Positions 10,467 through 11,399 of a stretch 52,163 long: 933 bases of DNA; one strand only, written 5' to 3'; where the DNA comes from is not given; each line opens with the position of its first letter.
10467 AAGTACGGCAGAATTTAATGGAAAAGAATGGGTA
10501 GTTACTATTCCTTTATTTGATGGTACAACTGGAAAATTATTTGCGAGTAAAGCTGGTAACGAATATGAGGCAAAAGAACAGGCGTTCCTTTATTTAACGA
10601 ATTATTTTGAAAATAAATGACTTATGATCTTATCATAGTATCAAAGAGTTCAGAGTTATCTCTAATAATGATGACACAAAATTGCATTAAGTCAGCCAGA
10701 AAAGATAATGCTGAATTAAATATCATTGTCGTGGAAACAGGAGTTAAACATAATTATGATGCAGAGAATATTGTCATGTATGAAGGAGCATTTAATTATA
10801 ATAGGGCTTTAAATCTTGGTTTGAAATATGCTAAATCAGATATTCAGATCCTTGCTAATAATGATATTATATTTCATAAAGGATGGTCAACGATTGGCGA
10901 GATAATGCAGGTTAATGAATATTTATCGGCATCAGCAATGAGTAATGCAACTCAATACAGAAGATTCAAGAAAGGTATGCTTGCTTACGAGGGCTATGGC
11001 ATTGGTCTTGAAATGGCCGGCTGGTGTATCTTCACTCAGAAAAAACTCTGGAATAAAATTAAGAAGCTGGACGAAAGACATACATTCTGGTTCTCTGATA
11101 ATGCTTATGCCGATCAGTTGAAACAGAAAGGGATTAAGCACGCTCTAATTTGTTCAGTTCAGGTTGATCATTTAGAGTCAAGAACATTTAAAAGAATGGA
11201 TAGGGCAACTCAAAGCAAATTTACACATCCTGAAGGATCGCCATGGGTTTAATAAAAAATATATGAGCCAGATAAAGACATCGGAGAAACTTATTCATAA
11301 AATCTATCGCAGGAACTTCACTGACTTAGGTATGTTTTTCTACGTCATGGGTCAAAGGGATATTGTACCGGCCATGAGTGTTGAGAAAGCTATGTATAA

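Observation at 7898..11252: Sugar-modification island (3 glycosyltransferases plus a SAM methyltransferase) inserted between portal and MuF head genes and translationally coupled to them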

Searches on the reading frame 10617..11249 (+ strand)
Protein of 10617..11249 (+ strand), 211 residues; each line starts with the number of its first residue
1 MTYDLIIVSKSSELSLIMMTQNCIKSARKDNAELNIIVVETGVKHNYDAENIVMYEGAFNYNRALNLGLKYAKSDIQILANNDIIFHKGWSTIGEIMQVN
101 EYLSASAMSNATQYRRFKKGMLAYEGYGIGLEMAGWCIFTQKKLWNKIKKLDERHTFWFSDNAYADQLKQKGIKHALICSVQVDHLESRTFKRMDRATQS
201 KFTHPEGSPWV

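Call 3: search_protein_families(library=pfam, proteins=[window:10617-11249:+], max_evalue=0.1)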
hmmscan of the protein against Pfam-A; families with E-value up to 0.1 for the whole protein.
window:10617-11249:+ (211 aa): 2 families
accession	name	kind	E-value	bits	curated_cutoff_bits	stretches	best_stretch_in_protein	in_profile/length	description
PF00535.33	Glycos_transf_2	-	0.047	14.1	23.3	0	59-90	64-95/168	Glycosyl transferase family 2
PF16904.10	PurL_C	-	0.052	14.4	27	0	140-169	21-50/94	Phosphoribosylformylglycinamidine synthase II C-terminus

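Call 4: search_protein_families(library=phrogs, proteins=[window:10617-11249:+], max_evalue=0.01)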
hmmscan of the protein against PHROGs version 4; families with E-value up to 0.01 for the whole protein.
window:10617-11249:+ (211 aa): 1 family
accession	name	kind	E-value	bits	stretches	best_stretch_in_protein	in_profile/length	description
phrog_22332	-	moron, auxiliary metabolic gene and host takeover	1.3e-24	87.6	1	3-194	185-372/408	glycosyltransferase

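Call 6: search_protein_families(library=ncbifam, proteins=[window:10617-11249:+], max_evalue=0.1)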
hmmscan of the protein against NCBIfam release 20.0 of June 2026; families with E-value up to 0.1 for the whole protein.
window:10617-11249:+ (211 aa): 0 families

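Call 10: search_dna_similar(query=window:10617-11249:+, collection=phages, mode=protein, max_rows=30)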
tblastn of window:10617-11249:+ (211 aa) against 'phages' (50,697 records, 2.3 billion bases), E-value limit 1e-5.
Records with a match: 28; places in all: 28; records where one place covers at least 80% of the query: 28.
Best place of each record, by identity: <60% 28.
By first word of the organism name: Gordonia 22; Mycobacterium 6.
By host as written in the record: Gordonia terrae 3612 21; Mycobacterium smegmatis mc2 155 4; Gordonia terrae CAG3 1; Mycobacterium 1; Mycobacterium sp. 1.
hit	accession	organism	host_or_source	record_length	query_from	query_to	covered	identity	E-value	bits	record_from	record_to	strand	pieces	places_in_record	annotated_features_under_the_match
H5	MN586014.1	Gordonia phage Keelan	Gordonia terrae 3612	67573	4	203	95%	30.2%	7e-26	110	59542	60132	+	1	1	122: glycosyltransferase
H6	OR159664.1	Gordonia Phage JonJames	Gordonia terrae 3612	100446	4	192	90%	31.4%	4e-23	102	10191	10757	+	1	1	27: glycosyltransferase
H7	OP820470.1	Gordonia phage Mareelih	Gordonia terrae CAG3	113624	2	203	96%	29.4%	2e-22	100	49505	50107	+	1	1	91: glycosyltransferase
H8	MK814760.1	Gordonia phage Forza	Gordonia terrae 3612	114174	2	203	96%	29.4%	2e-22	100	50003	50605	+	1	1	93: glycosyltransferase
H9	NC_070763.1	Gordonia phage Forza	Gordonia terrae 3612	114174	2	203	96%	29.4%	2e-22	100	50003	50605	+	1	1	93: glycosyltransferase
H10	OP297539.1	Gordonia phage BlueNGold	Gordonia terrae 3612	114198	2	203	96%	29.4%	2e-22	100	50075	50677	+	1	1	92: glycosyltransferase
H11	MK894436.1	Gordonia phage Boopy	Gordonia terrae 3612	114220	2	203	96%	29.4%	2e-22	100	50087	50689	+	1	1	93: glycosyltransferase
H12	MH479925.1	Gordonia phage Ronaldo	Gordonia terrae 3612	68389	4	203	95%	29.7%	9e-24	103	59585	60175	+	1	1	122: glycosyltransferase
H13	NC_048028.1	Gordonia phage Ronaldo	Gordonia terrae 3612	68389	4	203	95%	29.7%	9e-24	103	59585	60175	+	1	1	122: glycosyltransferase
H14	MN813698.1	Gordonia phage Volt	Gordonia terrae 3612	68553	4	203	95%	29.7%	9e-24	103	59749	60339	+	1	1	125: glycosyltransferase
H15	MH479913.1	Gordonia phage Fryberger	Gordonia terrae 3612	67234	4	203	95%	29.2%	2e-23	102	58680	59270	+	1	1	121: glycosyltransferase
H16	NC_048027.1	Gordonia phage Fryberger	Gordonia terrae 3612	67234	4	203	95%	29.2%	2e-23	102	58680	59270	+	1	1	121: glycosyltransferase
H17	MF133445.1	Mycobacterium phage Lucky2013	Mycobacterium smegmatis mc2 155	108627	4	193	90%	30.2%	2e-22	100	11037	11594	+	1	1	17: glycosyltransferase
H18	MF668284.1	Mycobacterium phage Squint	Mycobacterium smegmatis mc2 155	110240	4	193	90%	30.2%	2e-22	100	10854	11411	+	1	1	methyltransferase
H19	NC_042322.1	Mycobacterium phage LittleE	Mycobacterium smegmatis mc2 155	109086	4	193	90%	29.7%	6e-22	99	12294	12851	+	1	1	17: glycosyltransferase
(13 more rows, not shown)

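Call 11: get_annotated_region(hit=H17, flank=8000)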
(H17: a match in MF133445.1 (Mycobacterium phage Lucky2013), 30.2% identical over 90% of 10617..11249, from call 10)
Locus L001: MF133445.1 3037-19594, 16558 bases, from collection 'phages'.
description: Mycobacterium phage Lucky2013, complete genome.
organism: Mycobacterium phage Lucky2013 (NCBI taxid 2014349)
taxonomy: Viruses; Duplodnaviria; Heunggongvirae; Uroviricota; Caudoviricetes; Omegavirus
host: Mycobacterium smegmatis mc2 155; source: soil; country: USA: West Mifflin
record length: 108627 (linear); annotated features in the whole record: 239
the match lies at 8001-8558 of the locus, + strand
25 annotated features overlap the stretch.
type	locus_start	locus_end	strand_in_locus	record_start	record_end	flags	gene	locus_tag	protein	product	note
CDS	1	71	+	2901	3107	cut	8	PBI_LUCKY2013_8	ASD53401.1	hypothetical protein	-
CDS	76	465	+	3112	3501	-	9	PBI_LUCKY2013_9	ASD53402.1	hypothetical protein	-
CDS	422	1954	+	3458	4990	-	10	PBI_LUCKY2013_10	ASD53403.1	terminase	-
CDS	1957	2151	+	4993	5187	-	11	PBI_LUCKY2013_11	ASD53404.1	membrane protein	-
CDS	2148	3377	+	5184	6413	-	12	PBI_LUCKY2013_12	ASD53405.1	portal protein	-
CDS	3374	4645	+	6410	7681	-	13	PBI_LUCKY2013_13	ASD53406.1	capsid maturation protease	-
CDS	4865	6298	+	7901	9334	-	14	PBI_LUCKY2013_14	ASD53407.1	major capsid protein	-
CDS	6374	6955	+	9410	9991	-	15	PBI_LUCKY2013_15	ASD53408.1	glycosyltransferase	-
CDS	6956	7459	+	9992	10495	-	16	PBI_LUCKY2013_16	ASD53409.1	serine/threonine kinase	-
CDS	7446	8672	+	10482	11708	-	17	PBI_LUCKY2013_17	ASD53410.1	glycosyltransferase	-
CDS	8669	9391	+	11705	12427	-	18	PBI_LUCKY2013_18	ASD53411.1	glycosyltransferase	-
CDS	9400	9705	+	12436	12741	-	19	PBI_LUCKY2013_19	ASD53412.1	hypothetical protein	-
CDS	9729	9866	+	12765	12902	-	20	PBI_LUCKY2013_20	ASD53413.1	hypothetical protein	-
CDS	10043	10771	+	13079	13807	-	21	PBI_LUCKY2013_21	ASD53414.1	glycosyltransferase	-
CDS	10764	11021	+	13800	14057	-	22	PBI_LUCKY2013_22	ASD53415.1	hypothetical protein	-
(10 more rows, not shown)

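Call 12: get_annotated_region(hit=H6, flank=8000)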
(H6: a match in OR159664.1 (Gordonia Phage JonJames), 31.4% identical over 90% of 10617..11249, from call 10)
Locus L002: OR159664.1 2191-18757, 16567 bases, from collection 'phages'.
description: Gordonia Phage JonJames, complete genome.
organism: Gordonia Phage JonJames (NCBI taxid 3062832)
taxonomy: Viruses; Duplodnaviria; Heunggongvirae; Uroviricota; Caudoviricetes; Yvonnevirus
host: Gordonia terrae 3612; source: soil; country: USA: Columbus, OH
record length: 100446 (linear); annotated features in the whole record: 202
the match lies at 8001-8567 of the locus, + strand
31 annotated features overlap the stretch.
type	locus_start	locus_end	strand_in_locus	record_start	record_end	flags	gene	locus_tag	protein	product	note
CDS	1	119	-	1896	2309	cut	5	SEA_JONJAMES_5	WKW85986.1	hypothetical protein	-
CDS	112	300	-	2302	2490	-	6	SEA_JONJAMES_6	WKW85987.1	hypothetical protein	-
CDS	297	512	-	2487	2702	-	7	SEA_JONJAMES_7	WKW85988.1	hypothetical protein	-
CDS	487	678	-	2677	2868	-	8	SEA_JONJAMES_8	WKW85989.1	hypothetical protein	-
CDS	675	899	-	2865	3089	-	9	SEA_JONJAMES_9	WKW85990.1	membrane protein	-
CDS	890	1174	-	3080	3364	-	10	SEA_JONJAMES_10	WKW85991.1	hypothetical protein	-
CDS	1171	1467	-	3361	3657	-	11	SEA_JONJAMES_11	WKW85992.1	hypothetical protein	-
CDS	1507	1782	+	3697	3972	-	12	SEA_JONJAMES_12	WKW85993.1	hypothetical protein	-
CDS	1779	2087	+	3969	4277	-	13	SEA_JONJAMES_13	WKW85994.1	HNH endonuclease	-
CDS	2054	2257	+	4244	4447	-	14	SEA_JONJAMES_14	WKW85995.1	hypothetical protein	-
CDS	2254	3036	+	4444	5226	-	15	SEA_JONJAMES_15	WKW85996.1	hypothetical protein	-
CDS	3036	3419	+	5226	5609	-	16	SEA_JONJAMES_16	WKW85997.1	hypothetical protein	-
CDS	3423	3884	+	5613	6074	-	17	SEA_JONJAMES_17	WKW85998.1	hypothetical protein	-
tRNA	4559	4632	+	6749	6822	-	18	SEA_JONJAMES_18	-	tRNA-Phe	tRNA-Phe(gaa)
tRNA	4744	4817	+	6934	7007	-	19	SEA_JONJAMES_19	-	tRNA-Asn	tRNA-Asn(gtt)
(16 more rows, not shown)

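Call 52: find_homologous_proteins(query=window:10617-11249:+, max_evalue=0.001)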
Query window:10617-11249:+ (211 aa): 215 proteins with E <= 0.001 among 272 candidates; the best 120 are listed.
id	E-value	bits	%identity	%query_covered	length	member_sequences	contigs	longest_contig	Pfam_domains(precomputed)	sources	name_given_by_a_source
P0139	7.5e-139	478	100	100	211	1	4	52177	-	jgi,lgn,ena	-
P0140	1.5e-113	395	85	97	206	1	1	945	-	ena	-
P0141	2.3e-108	378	81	97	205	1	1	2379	-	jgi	jgi:hypothetical protein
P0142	1.5e-103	362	79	97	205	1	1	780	-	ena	-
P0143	2.0e-99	349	75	97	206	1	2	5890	-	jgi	jgi:hypothetical protein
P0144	3.5e-89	316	69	96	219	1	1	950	-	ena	-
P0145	3.4e-88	312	69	98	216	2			-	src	-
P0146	9.2e-88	311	68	99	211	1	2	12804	-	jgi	jgi:hypothetical protein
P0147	4.3e-87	309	68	98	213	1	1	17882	-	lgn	-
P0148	4.7e-86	305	67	98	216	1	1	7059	-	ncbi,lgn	-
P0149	7.3e-86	305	66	98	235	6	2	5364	-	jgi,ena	jgi:hypothetical protein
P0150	1.2e-85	304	65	99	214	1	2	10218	-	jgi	jgi:hypothetical protein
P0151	1.4e-85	304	67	98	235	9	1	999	-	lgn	-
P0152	4.4e-85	302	66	98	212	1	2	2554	-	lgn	-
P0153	7.7e-85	301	64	98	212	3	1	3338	-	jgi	jgi:hypothetical protein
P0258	6.8e-64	233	55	98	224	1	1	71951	-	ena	-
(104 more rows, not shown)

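Call 53: find_encoding_contigs(protein=P0258, flank=7000, max_places=1)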
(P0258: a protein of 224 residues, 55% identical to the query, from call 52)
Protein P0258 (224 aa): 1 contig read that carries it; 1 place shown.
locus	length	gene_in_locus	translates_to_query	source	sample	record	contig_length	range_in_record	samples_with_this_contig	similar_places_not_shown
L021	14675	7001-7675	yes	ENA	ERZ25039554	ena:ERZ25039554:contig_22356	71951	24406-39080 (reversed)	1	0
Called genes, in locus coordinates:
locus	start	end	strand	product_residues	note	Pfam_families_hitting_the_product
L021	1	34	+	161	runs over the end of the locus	-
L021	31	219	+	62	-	-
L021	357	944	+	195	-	PF03592:Terminase_2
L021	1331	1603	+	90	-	-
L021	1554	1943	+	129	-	-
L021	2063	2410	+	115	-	-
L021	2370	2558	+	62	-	-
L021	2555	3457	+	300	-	-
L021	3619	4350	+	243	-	-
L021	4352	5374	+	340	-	-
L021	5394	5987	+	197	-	PF00535:Glycos_transf_2, PF10111:Glyco_tranf_2_2 (weak)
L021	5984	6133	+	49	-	-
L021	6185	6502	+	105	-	PF00535:Glycos_transf_2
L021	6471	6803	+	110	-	-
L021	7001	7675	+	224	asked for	-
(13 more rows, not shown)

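Call 54: find_encoding_contigs(protein=P0139, flank=3000, max_places=4)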
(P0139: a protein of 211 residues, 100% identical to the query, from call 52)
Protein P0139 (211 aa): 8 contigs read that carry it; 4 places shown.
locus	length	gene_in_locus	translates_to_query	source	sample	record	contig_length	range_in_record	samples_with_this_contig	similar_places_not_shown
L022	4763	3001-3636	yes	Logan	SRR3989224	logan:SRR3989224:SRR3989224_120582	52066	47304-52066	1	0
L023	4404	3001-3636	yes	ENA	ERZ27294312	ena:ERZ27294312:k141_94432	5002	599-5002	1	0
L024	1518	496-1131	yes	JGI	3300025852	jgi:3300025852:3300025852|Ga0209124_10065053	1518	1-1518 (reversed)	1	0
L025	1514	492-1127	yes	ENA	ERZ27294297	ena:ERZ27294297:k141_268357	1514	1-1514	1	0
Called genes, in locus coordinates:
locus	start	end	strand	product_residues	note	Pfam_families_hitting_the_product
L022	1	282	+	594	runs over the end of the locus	-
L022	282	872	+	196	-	PF00535:Glycos_transf_2, PF10111:Glyco_tranf_2_2 (weak)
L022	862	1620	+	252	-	-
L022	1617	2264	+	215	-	-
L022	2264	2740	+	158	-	-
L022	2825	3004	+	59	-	-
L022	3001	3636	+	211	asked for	-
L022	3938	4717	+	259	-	PF01541:GIY-YIG (weak), PF07460:NUMOD3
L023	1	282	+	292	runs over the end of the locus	?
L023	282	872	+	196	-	PF00535:Glycos_transf_2, PF10111:Glyco_tranf_2_2 (weak)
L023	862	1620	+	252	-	-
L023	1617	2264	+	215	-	-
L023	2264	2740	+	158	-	-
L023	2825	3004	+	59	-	-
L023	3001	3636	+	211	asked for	-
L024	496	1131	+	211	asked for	-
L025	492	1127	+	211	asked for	-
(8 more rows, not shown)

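Call 64: search_solved_structures(query=A4, max_evalue=1, show_alignments=2)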
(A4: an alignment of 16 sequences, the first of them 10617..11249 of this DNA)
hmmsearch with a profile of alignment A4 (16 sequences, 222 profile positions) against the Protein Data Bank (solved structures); distinct sequences matched with E-value up to 1: 7.
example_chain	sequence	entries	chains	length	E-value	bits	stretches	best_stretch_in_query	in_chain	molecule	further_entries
3shs_A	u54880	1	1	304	0.25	13.7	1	125-173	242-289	Hoc head outer capsid protein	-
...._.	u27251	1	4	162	0.38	13.2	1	4-51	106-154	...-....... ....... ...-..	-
1yzq_A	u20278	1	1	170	0.41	13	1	4-51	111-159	small GTP binding protein RAB6 isoform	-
3cwz_A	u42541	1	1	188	0.53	12.7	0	4-51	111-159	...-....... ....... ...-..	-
5lef_A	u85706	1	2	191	0.55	12.6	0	4-51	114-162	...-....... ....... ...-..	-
3bbp_A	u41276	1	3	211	0.68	12.3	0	4-51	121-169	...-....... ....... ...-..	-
4dkx_A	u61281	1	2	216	0.71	12.3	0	4-51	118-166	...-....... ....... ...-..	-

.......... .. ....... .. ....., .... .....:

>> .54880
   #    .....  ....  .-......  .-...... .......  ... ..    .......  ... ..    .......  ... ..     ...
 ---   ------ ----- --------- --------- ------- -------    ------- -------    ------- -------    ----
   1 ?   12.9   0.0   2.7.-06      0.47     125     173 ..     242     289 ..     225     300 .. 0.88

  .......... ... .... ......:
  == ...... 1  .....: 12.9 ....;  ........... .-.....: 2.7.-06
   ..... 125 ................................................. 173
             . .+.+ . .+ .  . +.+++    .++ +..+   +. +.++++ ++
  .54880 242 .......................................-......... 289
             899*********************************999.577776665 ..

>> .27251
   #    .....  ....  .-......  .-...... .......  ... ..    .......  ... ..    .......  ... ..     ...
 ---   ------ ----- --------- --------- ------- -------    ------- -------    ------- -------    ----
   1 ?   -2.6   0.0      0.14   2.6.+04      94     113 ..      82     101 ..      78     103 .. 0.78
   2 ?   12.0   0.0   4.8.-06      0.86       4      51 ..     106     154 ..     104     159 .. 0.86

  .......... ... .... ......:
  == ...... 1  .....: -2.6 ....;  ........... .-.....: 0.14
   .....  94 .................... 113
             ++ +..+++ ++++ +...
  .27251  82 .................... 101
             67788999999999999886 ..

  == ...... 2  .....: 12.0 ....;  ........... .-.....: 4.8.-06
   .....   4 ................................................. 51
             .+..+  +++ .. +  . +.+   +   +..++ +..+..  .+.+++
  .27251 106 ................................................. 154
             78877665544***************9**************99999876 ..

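Call 65: search_protein_families(library=pfam, alignment_id=A4, max_evalue=0.1)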
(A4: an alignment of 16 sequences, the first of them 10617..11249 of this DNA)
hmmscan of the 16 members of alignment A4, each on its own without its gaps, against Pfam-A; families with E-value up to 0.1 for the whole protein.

A. member 1, window:10617-11249:+ (211 aa): 2 families
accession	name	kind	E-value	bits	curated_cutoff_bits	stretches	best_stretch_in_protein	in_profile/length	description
PF00535.33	Glycos_transf_2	-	0.047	14.1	23.3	0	59-90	64-95/168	Glycosyl transferase family 2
PF16904.10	PurL_C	-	0.052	14.4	27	0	140-169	21-50/94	Phosphoribosylformylglycinamidine synthase II C-terminus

B. families by the number of members that match (of 16 scanned): 8 families
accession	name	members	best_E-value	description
PF00535.33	Glycos_transf_2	14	0.0001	Glycosyl transferase family 2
PF13641.12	Glyco_tranf_2_3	3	6.9e-06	Glycosyltransferase like family 2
PF09905.14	VF530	1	0.028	DNA-binding protein VF530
PF16904.10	PurL_C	1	0.052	Phosphoribosylformylglycinamidine synthase II C-terminus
PF09480.15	PrgH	1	0.073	Type III secretion system protein PrgH-EprH (PrgH)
PF01216.23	Calsequestrin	1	0.08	Calsequestrin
PF01026.27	TatD_DNase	1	0.094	TatD related DNase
PF02709.20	Glyco_transf_7C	1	0.095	N-terminal domain of galactosyltransferase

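Call 71: find_related_loci(query=A4, collection=viral_contigs, flank=6000)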
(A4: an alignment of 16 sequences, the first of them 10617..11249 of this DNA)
Query A4 (211 aa) in viral_contigs; peptide patterns used: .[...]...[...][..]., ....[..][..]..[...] (x = any residue, [..] = any of these).
221 stretches matched a pattern; 103 encode a relative of the query (tblastn E <= 1e-3); the best 80 are kept; 80 distinct loci.
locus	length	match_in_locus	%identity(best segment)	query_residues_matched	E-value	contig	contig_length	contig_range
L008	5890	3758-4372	75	1-205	4e-105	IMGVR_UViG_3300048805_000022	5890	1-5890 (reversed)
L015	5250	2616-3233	69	1-207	5e-94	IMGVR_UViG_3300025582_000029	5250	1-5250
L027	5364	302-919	66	1-207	8e-91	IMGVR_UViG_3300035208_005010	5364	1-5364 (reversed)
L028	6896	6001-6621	65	1-208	1e-90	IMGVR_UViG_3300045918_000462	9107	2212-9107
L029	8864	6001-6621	65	1-208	1e-90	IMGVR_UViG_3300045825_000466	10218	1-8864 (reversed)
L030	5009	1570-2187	66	1-207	4e-90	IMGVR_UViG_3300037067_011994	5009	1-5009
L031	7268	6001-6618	66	1-207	1e-88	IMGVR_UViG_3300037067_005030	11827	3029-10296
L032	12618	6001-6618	67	1-207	2e-91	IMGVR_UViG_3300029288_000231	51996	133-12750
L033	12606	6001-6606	66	1-203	2e-87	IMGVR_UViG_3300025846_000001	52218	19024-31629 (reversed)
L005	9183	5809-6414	66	1-203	2e-87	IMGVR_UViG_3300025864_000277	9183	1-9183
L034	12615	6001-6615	63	1-207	1e-84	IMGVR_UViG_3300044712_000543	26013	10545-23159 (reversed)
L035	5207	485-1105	60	1-206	9e-81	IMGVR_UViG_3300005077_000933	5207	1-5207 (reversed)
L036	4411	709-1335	55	1-210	3e-74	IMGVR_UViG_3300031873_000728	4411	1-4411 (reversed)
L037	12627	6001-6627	55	1-210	3e-74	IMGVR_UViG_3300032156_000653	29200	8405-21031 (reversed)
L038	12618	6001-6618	58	1-205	4e-73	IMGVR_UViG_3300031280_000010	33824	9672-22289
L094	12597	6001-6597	33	4-203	1e-32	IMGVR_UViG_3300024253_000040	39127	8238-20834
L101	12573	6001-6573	32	4-195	1e-28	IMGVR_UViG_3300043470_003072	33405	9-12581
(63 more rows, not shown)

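Call 74: search_protein_families(library=pfam, proteins=[L094:4401-5228:+, L094:5228-5995:+, L094:6698-7351:+, L094:7715-10363:+, L094:10366-11736:+, L101:3802-4527:+, L101:4518-5114:+, L101:5114-5704:+, L101:9260-10750:+, L101:1567-2577:+], max_evalue=0.01)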
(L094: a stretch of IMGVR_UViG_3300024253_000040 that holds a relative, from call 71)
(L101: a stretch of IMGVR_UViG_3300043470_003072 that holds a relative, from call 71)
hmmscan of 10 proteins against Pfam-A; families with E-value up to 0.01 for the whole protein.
L094:4401-5228:+ (276 aa): 1 family
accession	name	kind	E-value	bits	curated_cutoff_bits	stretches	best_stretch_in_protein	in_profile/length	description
PF20691.3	TAGT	-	4e-16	60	27.5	1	35-228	2-205/205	TET-Associated Glycosyltransferase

L094:5228-5995:+ (256 aa): 1 family
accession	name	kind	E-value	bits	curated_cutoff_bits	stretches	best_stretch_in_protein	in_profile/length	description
PF20691.3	TAGT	-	1e-10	42.4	27.5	1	6-192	3-190/205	TET-Associated Glycosyltransferase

L094:6698-7351:+ (218 aa): 1 family
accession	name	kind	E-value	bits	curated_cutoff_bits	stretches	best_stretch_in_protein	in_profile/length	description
PF12002.13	MgsA_C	-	5e-12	46.5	27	1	32-152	7-120/167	MgsA AAA+ ATPase C terminal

L094:7715-10363:+ (883 aa): 1 family
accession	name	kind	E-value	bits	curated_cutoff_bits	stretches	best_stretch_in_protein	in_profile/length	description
PF14528.11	LAGLIDADG_3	-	1.7e-09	38.2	22.5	1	350-406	4-62/82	LAGLIDADG-like domain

L094:10366-11736:+ (457 aa): 1 family
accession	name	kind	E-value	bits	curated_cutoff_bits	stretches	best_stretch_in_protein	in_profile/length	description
PF05133.19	SPP1_portal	-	3.4e-31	109.1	25.5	1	33-448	28-414/416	Phage portal protein, SPP1 Gp6-like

L101:3802-4527:+ (242 aa): 1 family
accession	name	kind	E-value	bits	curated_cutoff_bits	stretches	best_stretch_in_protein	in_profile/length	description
PF11380.13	Stealth_CR2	-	1.1e-07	32.5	39.4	1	21-107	4-99/108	Stealth protein CR2, conserved region 2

L101:4518-5114:+ (199 aa): 1 family
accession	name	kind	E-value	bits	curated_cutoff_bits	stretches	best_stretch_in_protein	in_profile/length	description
PF00535.33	Glycos_transf_2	-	2.1e-07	31.5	23.3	1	81-127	75-120/168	Glycosyl transferase family 2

L101:5114-5704:+ (197 aa): 2 families
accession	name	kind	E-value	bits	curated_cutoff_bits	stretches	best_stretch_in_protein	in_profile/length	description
PF00535.33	Glycos_transf_2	-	2.1e-09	38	23.3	1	43-112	55-126/168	Glycosyl transferase family 2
PF13641.12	Glyco_tranf_2_3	-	4.6e-05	24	27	1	41-123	58-144/230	Glycosyltransferase like family 2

L101:9260-10750:+ (497 aa): 0 families

L101:1567-2577:+ (337 aa): 0 families
